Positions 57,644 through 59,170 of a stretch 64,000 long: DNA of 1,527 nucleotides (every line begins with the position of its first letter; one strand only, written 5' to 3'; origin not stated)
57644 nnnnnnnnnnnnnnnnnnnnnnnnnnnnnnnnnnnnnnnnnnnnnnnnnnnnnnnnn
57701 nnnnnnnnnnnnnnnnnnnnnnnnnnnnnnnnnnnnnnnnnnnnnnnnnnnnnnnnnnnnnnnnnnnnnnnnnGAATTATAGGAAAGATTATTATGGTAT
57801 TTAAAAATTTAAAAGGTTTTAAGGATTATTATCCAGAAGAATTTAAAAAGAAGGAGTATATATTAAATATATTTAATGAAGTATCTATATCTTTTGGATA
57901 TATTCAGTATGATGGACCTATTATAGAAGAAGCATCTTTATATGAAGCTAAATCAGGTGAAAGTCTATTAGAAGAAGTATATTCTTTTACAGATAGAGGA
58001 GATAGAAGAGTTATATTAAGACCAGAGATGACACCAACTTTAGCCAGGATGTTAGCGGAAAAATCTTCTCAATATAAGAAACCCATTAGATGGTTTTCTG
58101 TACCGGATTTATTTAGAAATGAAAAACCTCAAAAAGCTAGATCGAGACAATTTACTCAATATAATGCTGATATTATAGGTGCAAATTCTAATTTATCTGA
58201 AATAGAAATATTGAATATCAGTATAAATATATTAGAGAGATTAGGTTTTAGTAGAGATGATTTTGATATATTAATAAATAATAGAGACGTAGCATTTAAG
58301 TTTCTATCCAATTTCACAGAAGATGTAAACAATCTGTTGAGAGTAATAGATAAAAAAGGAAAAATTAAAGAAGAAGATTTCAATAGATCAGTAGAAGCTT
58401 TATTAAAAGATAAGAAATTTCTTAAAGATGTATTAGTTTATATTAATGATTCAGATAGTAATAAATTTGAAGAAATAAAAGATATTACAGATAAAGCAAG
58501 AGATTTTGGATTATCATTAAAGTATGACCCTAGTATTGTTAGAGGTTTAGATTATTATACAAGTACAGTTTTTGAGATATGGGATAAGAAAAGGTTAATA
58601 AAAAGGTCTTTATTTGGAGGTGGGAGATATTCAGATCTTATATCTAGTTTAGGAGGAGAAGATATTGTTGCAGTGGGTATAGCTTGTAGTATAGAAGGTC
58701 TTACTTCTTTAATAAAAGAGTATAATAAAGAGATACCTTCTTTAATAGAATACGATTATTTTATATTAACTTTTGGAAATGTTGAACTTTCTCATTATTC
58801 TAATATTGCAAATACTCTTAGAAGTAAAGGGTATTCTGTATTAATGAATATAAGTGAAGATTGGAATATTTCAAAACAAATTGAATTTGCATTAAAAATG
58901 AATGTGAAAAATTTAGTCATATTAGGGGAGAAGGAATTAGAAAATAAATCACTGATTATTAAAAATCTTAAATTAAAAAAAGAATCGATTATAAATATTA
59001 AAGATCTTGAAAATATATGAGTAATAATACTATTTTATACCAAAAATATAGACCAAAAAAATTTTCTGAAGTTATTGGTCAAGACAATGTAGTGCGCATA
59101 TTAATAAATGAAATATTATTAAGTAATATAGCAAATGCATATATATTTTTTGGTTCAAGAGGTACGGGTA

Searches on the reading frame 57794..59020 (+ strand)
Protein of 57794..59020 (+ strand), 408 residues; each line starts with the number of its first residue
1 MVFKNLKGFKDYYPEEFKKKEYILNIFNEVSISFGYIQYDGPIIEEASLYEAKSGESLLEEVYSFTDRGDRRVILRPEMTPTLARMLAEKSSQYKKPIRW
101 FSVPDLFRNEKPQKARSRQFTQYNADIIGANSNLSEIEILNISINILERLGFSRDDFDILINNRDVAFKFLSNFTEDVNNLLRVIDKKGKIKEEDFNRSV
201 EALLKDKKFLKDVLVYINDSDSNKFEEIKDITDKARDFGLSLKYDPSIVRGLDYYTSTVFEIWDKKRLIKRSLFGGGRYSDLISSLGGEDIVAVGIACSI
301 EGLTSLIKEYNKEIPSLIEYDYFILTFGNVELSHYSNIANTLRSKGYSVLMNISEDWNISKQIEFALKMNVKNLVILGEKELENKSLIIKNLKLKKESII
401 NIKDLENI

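Call 56: search_protein_families(library=pfam, proteins=[window:57794-59020:+], max_evalue=0.001)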
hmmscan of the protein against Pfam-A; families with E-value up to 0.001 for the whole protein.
window:57794-59020:+ (408 aa): 4 families
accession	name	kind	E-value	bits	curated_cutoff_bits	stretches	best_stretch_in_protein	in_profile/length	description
PF13393.11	tRNA-synt_His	-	4.3e-35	121.9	25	1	8-302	1-307/308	Histidyl-tRNA synthetase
PF00587.30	tRNA-synt_2b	-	6e-11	43.2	29.3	1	63-266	1-124/179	tRNA synthetase class II core domain (G, H, P, S and T)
PF01409.25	tRNA-synt_2d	-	1.1e-07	32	19.8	1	58-138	63-143/246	tRNA synthetases class II core domain (F)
PF03129.25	HGTP_anticodon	-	2.3e-05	24.9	21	1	336-406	19-88/94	Anticodon binding domain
